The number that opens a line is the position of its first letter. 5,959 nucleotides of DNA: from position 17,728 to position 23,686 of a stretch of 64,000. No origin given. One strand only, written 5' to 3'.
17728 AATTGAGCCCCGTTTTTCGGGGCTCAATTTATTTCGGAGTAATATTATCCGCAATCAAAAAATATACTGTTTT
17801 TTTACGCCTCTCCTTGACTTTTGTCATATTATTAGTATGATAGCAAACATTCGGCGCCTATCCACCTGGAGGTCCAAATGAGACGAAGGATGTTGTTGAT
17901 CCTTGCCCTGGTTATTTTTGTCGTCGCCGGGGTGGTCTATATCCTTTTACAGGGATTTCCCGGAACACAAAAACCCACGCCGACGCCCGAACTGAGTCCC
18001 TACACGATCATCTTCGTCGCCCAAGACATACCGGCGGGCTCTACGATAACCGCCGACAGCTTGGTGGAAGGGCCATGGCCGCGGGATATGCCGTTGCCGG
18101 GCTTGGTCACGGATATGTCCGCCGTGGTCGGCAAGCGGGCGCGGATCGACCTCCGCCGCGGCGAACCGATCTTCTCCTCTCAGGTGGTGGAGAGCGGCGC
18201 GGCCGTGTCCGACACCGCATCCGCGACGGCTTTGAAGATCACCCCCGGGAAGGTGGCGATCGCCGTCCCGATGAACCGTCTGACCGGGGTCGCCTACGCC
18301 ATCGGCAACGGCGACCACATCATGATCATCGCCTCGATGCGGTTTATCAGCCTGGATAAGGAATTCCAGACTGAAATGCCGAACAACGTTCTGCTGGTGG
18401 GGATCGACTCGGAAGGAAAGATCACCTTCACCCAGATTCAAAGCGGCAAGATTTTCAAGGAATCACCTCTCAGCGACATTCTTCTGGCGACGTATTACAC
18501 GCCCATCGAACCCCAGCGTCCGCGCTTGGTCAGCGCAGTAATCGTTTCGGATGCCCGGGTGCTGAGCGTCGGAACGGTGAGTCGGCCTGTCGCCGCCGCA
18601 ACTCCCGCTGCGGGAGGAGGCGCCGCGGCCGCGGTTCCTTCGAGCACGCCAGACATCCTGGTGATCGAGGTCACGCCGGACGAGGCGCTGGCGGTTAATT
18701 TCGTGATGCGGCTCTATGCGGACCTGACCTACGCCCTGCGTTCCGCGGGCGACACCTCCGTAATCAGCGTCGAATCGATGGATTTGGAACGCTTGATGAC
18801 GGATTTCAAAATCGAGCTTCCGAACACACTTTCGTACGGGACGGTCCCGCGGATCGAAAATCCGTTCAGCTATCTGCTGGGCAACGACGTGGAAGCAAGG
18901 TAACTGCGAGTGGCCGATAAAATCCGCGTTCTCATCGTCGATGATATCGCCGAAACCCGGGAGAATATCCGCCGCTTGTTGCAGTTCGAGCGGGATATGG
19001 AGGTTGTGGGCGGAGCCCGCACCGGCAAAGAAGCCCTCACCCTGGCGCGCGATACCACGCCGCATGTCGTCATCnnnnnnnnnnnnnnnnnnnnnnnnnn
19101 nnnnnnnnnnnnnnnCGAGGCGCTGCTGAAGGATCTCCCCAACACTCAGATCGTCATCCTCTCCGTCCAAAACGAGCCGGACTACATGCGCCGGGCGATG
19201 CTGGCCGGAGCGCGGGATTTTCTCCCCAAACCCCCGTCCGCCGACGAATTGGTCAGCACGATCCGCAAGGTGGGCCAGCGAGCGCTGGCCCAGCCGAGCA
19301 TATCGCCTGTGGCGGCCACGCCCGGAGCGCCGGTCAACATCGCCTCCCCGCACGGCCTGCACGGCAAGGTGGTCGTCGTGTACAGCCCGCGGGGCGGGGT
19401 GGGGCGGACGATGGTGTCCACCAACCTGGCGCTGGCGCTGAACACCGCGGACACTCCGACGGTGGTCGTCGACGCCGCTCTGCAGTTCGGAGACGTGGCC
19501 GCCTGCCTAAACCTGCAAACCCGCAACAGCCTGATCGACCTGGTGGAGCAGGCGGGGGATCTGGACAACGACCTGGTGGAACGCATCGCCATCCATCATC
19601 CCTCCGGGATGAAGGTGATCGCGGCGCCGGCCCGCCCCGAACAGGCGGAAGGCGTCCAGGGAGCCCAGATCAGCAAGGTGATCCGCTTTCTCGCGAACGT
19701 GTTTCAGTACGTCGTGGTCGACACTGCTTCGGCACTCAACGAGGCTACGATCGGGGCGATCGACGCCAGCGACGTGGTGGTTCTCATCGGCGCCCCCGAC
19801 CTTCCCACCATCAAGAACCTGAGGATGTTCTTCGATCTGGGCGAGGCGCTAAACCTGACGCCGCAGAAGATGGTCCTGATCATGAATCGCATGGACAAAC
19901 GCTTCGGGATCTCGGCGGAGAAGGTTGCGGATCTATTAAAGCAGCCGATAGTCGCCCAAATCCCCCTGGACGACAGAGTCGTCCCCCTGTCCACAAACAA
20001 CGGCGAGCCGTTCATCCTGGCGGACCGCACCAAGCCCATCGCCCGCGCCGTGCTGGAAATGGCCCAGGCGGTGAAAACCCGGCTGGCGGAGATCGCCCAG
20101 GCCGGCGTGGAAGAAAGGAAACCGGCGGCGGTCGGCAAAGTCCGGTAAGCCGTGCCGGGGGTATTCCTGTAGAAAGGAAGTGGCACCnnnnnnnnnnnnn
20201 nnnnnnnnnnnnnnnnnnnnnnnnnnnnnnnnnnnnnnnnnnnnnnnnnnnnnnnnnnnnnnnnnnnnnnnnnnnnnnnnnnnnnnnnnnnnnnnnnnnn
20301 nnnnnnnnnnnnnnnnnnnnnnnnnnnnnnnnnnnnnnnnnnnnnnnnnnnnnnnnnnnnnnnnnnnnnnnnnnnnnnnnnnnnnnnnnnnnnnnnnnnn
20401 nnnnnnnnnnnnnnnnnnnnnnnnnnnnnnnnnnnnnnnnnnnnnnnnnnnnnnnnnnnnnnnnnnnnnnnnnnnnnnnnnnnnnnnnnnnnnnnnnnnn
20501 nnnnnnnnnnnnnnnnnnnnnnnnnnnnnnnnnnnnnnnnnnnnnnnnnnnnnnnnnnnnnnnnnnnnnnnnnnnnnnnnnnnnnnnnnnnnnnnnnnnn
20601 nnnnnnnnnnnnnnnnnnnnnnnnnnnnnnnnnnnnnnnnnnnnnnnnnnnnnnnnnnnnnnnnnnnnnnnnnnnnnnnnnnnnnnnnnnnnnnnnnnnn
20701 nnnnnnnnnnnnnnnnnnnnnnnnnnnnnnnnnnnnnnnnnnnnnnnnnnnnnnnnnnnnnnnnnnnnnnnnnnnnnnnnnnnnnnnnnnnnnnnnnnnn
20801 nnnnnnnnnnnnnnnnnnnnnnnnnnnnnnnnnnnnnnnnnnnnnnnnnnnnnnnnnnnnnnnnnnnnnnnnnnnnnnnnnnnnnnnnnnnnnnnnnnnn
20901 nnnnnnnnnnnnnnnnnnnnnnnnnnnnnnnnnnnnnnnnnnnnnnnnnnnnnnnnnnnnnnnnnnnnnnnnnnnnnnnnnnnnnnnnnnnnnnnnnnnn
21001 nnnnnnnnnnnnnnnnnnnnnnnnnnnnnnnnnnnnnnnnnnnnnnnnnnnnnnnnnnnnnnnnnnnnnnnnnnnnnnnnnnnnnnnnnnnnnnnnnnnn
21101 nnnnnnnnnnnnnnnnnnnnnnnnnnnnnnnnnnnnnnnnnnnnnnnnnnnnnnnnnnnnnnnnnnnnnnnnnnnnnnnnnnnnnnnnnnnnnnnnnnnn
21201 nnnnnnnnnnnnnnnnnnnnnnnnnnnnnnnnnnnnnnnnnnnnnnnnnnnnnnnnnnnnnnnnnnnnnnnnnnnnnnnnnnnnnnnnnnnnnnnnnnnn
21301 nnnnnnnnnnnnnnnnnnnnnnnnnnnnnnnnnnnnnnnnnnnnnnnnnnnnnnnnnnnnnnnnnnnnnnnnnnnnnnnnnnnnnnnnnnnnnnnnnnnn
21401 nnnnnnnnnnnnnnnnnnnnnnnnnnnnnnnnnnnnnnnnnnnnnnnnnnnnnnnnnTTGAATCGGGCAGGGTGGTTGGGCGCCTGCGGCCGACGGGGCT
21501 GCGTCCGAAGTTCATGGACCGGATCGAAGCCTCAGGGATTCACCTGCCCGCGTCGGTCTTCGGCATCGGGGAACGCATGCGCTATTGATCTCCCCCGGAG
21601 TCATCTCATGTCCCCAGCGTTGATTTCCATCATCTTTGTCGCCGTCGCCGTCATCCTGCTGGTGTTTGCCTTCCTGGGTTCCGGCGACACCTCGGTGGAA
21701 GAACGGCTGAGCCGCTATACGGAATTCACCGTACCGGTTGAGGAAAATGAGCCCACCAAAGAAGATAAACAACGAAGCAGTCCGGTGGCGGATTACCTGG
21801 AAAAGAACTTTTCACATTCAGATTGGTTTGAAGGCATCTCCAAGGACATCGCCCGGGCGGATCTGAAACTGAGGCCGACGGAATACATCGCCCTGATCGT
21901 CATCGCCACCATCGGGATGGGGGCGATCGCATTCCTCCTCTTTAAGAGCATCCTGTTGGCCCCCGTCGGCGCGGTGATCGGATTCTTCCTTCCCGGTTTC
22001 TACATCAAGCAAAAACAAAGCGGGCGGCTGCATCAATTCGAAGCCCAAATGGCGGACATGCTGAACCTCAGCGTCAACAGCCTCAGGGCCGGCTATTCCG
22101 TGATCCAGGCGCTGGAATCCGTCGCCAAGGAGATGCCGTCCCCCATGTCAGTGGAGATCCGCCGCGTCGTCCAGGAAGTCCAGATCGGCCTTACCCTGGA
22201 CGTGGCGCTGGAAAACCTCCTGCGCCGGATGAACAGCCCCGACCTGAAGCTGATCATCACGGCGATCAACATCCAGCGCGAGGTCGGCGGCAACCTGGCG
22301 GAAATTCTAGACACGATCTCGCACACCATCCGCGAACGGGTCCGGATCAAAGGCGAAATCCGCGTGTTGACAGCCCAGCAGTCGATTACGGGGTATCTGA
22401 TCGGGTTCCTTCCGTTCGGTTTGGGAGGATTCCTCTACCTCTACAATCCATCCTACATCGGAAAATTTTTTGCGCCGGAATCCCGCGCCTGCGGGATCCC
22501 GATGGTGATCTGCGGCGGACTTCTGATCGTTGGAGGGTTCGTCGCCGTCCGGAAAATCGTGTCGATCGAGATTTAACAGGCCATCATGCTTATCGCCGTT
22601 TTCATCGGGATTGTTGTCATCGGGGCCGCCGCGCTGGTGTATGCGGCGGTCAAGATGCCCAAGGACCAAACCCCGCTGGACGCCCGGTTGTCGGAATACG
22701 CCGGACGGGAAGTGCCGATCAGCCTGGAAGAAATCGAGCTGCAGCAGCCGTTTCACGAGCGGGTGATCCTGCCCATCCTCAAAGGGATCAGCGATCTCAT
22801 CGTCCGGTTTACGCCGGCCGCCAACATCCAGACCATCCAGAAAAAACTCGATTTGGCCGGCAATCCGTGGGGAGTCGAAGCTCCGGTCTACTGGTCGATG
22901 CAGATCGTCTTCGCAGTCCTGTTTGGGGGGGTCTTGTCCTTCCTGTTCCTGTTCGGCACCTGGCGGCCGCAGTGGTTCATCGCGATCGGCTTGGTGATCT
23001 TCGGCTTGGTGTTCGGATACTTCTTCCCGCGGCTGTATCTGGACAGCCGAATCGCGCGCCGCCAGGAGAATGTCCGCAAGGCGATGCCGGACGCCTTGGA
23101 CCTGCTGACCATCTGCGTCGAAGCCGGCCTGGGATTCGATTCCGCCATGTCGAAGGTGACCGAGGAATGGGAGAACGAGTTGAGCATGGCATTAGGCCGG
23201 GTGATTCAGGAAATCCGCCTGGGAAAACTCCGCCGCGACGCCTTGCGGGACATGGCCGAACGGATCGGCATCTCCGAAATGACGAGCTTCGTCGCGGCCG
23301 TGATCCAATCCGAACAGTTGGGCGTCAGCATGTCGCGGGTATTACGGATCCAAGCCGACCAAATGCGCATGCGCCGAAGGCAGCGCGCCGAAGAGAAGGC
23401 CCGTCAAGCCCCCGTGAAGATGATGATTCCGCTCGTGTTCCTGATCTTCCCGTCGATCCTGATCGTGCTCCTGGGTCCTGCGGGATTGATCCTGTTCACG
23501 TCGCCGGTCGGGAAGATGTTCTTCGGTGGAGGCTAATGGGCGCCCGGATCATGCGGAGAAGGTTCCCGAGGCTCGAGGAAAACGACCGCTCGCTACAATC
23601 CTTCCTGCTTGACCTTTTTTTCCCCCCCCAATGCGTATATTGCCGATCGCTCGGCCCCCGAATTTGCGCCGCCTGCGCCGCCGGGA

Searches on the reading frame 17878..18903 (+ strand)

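Call 59: search_protein_families(library=pfam, proteins=[window:17878-18903:+], max_evalue=0.0001)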
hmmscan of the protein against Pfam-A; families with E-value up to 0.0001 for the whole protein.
window:17878-18903:+ (341 aa): 2 families
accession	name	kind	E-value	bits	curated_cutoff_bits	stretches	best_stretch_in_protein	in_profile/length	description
PF08666.17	SAF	-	2.4e-11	44.4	21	1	44-103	3-62/63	SAF domain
PF16976.10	RcpC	-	5.9e-09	36.3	28.8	0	120-157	6-40/114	Flp pilus assembly protein RcpC/CpaB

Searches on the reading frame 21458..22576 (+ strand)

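Call 59: search_protein_families(library=pfam, proteins=[window:21458-22576:+], max_evalue=0.0001)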
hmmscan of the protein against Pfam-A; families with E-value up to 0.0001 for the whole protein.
window:21458-22576:+ (372 aa): 1 family
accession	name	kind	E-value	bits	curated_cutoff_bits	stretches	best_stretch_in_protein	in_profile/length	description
PF00482.28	T2SSF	-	1.2e-20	74.1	25.2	1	207-326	7-123/125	Type II secretion system (T2SS), protein F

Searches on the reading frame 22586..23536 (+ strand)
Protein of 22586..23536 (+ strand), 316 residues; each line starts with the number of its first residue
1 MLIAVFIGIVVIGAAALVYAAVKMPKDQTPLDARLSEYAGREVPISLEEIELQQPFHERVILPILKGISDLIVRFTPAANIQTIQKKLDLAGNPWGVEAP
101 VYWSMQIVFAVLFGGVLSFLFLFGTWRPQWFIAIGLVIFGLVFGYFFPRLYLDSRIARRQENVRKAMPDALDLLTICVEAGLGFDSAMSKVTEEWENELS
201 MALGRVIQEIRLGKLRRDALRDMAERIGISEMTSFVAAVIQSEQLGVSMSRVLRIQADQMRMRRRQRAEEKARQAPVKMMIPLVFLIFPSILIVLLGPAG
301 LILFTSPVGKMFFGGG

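Call 59: search_protein_families(library=pfam, proteins=[window:22586-23536:+], max_evalue=0.0001)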
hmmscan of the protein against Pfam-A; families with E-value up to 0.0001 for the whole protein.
window:22586-23536:+ (316 aa): 1 family
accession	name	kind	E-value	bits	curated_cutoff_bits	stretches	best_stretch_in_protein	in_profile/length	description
PF00482.28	T2SSF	-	2.3e-17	63.6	25.2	1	171-296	2-124/125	Type II secretion system (T2SS), protein F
